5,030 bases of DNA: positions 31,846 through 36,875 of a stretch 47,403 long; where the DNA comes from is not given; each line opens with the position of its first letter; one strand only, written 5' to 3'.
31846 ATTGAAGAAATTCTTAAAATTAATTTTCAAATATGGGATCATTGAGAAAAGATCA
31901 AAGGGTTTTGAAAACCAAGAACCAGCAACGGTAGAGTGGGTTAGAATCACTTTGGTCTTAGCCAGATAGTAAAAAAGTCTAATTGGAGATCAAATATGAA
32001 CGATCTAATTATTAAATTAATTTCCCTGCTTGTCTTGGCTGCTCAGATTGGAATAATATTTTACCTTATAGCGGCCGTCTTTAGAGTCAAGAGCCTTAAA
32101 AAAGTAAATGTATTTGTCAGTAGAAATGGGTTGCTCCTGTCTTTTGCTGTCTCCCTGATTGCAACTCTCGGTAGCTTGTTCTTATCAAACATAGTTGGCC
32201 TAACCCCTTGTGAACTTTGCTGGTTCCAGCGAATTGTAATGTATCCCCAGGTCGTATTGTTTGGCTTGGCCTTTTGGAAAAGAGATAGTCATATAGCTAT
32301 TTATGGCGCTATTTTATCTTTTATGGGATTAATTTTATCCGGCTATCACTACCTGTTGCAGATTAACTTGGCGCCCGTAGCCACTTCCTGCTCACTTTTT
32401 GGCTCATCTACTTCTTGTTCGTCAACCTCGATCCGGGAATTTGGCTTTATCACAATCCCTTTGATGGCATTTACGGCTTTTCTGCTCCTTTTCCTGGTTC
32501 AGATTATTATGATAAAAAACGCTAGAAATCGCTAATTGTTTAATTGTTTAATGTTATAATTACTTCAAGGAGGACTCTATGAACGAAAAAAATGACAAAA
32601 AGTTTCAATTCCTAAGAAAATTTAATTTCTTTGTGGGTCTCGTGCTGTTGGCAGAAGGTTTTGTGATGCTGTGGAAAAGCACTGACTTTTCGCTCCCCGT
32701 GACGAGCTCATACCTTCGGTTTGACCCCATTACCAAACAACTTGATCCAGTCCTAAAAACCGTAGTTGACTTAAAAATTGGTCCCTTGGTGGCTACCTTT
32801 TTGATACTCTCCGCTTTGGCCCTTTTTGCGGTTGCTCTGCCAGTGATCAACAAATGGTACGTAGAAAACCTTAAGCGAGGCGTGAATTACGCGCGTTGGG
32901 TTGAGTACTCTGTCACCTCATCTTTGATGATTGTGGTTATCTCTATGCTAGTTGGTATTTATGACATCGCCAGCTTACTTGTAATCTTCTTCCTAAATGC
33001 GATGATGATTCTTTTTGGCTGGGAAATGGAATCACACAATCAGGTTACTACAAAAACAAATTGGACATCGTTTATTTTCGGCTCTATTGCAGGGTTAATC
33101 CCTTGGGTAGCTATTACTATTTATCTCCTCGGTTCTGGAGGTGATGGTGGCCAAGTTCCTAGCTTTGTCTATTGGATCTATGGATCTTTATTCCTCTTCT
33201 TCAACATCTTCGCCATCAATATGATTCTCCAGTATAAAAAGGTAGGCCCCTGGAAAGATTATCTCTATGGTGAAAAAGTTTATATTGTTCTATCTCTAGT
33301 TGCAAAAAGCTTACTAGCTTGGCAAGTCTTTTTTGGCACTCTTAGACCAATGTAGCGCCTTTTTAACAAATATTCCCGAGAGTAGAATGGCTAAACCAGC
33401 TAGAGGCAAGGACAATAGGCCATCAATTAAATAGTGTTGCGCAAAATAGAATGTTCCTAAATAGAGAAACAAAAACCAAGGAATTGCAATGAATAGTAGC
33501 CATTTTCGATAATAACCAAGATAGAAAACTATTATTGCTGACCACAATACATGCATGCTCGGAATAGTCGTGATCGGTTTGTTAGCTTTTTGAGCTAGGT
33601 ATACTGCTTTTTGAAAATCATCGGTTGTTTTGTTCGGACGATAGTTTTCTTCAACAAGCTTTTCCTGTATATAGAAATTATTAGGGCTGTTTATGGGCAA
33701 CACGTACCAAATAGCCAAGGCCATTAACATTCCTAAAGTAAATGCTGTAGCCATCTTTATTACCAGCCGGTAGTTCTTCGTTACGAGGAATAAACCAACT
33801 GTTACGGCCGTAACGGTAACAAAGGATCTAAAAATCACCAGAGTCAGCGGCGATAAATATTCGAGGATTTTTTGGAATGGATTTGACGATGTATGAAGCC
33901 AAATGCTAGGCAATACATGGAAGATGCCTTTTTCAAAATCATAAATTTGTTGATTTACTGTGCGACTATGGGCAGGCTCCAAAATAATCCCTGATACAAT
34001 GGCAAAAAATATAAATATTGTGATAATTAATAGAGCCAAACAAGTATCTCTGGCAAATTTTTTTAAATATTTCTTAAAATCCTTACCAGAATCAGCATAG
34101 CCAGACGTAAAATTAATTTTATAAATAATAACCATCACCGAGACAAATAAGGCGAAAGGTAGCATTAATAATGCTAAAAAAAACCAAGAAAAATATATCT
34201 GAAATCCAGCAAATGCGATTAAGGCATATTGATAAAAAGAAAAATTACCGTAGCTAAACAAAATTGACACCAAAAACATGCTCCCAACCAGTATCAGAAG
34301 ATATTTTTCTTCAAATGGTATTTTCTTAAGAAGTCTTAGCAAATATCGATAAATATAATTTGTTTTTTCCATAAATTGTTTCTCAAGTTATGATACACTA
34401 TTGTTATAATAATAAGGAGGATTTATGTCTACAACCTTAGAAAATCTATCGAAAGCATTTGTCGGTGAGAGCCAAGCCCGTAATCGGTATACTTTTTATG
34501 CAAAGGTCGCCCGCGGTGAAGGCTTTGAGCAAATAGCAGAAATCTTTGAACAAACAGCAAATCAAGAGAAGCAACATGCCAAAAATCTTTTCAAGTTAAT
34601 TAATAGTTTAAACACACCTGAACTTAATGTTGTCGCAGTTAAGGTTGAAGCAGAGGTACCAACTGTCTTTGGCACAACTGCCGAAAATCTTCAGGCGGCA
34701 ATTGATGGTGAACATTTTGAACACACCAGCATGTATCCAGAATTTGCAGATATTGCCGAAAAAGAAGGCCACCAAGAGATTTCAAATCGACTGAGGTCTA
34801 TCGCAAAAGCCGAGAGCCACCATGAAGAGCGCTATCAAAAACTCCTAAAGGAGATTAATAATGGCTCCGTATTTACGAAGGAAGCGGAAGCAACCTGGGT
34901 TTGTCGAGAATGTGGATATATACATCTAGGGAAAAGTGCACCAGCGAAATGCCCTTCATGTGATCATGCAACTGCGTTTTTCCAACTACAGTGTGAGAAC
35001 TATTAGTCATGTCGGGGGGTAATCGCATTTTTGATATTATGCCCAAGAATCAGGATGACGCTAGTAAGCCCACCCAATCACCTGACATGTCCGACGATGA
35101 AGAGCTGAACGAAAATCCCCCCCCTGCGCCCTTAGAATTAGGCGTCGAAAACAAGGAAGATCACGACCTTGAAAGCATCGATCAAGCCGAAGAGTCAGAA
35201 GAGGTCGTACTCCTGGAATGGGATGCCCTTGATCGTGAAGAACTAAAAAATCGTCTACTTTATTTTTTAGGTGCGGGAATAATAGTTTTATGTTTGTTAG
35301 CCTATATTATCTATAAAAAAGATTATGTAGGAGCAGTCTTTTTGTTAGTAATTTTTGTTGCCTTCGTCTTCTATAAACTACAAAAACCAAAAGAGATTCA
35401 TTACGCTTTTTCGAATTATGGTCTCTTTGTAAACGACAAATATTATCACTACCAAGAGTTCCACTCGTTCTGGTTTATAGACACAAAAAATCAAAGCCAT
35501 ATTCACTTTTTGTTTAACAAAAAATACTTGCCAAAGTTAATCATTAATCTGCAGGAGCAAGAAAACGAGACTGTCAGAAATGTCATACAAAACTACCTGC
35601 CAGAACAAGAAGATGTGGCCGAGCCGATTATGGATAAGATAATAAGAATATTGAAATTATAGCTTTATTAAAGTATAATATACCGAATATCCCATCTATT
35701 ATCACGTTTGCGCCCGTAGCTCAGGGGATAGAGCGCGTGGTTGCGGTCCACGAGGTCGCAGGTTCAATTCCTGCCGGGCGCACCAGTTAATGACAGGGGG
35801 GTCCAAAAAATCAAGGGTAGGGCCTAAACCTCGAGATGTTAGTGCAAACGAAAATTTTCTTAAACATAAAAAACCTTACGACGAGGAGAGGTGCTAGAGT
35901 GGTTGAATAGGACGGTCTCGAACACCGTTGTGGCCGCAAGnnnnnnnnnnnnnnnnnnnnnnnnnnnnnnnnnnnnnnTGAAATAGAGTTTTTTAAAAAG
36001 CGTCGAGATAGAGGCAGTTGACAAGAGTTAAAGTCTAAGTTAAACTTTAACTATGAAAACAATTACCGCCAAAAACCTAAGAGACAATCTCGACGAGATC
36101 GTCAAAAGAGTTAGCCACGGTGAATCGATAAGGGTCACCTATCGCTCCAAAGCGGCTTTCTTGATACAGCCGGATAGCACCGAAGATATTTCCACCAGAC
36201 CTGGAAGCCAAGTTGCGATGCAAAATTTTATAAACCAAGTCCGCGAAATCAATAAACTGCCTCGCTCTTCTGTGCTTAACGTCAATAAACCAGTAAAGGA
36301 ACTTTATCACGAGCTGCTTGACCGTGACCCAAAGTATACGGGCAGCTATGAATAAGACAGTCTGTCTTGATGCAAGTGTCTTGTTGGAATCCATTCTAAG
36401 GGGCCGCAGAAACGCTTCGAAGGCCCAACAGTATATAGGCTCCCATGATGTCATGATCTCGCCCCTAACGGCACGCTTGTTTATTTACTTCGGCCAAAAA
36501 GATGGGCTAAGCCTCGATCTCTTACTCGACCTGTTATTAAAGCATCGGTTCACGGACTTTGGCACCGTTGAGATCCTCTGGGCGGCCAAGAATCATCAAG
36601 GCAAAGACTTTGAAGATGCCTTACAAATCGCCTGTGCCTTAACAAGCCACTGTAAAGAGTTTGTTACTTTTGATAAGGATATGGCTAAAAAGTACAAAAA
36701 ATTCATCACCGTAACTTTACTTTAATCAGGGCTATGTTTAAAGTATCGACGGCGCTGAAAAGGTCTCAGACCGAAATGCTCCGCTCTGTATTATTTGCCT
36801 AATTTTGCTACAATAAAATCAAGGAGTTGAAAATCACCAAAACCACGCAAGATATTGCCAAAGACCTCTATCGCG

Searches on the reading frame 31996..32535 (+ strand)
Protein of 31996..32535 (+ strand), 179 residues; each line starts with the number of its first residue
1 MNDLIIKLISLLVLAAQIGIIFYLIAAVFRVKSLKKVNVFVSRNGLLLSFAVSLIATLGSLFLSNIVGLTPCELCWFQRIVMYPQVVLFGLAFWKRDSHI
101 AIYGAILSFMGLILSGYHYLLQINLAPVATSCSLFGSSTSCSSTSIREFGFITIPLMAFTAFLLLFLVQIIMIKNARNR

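Call 15: search_protein_families(library=pfam, proteins=[window:31996-32535:+], max_evalue=0.001)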
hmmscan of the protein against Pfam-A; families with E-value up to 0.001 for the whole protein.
window:31996-32535:+ (179 aa): 1 family
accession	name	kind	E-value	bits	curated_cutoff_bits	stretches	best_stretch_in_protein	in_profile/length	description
PF02600.21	DsbB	-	2.2e-17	64.3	22.1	1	43-170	2-146/148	Disulfide bond formation protein DsbB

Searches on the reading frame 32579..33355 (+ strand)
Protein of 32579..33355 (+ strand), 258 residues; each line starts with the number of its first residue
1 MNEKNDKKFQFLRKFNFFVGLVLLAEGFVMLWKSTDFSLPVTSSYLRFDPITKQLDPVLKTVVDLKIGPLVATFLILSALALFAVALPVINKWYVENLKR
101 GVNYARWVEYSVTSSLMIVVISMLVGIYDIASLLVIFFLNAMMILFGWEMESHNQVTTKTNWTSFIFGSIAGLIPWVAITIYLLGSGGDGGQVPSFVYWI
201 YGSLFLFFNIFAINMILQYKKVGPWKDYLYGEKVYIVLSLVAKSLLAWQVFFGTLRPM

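Call 15: search_protein_families(library=pfam, proteins=[window:32579-33355:+], max_evalue=0.001)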
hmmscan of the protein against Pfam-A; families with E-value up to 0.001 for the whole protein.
window:32579-33355:+ (258 aa): 1 family
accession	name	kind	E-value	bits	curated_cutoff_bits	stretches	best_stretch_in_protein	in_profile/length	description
PF18761.7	Heliorhodopsin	-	5.3e-99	330.9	26.7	1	12-255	1-242/242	Heliorhodopsin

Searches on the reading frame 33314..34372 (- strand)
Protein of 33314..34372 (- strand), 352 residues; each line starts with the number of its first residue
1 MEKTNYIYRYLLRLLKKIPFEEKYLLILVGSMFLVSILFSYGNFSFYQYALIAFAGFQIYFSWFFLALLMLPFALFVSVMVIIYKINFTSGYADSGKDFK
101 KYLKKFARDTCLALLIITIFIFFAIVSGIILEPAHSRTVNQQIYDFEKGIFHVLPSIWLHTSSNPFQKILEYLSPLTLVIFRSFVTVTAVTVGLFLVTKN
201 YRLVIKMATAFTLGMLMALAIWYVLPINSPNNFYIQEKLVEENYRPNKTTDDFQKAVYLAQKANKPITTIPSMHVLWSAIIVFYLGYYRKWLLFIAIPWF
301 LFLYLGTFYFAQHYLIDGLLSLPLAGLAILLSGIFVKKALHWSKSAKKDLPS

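Call 15: search_protein_families(library=pfam, proteins=[window:33314-34372:-], max_evalue=0.001)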
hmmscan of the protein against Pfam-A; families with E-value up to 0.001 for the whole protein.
window:33314-34372:- (352 aa): 2 families
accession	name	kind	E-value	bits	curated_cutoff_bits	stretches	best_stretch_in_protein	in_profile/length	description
PF14378.12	PAP2_3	-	7.4e-17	62.2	27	1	176-331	31-190/190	PAP2 superfamily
PF01569.27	PAP2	-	0.00015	22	27.2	1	244-333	26-122/130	PAP2 superfamily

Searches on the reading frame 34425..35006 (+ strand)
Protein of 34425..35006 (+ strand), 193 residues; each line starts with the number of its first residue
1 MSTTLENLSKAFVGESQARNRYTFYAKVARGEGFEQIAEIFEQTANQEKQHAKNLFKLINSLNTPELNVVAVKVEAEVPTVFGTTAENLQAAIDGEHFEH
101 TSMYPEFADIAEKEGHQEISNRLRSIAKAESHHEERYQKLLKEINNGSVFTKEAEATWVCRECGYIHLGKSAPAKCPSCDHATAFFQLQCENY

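Call 15: search_protein_families(library=pfam, proteins=[window:34425-35006:+], max_evalue=0.001)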
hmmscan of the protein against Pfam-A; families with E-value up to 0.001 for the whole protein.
window:34425-35006:+ (193 aa): 5 families
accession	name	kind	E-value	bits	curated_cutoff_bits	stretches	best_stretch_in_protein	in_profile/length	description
PF02915.23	Rubrerythrin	-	5.3e-40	137.4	22.8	1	6-141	1-137/137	Rubrerythrin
PF00210.30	Ferritin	-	1.9e-14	54.3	24.5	1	6-145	2-140/142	Ferritin-like domain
PF21349.2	RUBY_RBDX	-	1.6e-11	43.9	26.5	1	158-186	1-29/30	Rubrerythrin, rubredoxin-like domain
PF23458.2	DUF7130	-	1.3e-05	25.4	35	1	134-182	30-79/89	Domain of unknown function (DUF7130)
PF05974.18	DUF892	-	8.3e-05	23.1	23.7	0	21-62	112-153/159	Domain of unknown function (DUF892)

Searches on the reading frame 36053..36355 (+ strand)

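Call 16: search_protein_families(library=pfam, proteins=[window:36053-36355:+], max_evalue=0.001)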
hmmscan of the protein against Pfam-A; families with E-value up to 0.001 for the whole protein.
window:36053-36355:+ (100 aa): 1 family
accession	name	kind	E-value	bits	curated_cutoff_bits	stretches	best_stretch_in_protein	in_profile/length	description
PF02604.26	PhdYeFM_antitox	-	5.6e-06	26.5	29.8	1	1-46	1-48/74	Antitoxin Phd_YefM, type II toxin-antitoxin system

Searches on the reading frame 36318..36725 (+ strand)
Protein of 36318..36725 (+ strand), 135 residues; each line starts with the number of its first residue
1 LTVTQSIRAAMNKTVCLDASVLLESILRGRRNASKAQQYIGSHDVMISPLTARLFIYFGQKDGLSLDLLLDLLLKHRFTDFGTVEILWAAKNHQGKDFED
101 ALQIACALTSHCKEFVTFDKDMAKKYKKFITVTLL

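Call 16: search_protein_families(library=pfam, proteins=[window:36318-36725:+], max_evalue=0.001)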
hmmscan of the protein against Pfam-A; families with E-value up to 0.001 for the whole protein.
window:36318-36725:+ (135 aa): 2 families
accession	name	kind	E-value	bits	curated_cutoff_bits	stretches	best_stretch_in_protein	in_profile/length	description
PF01850.27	PIN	-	7.9e-12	46.3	23.6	1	15-127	1-119/120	PIN domain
PF13470.12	PIN_3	-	0.00014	23.1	27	0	15-121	2-115/115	PIN domain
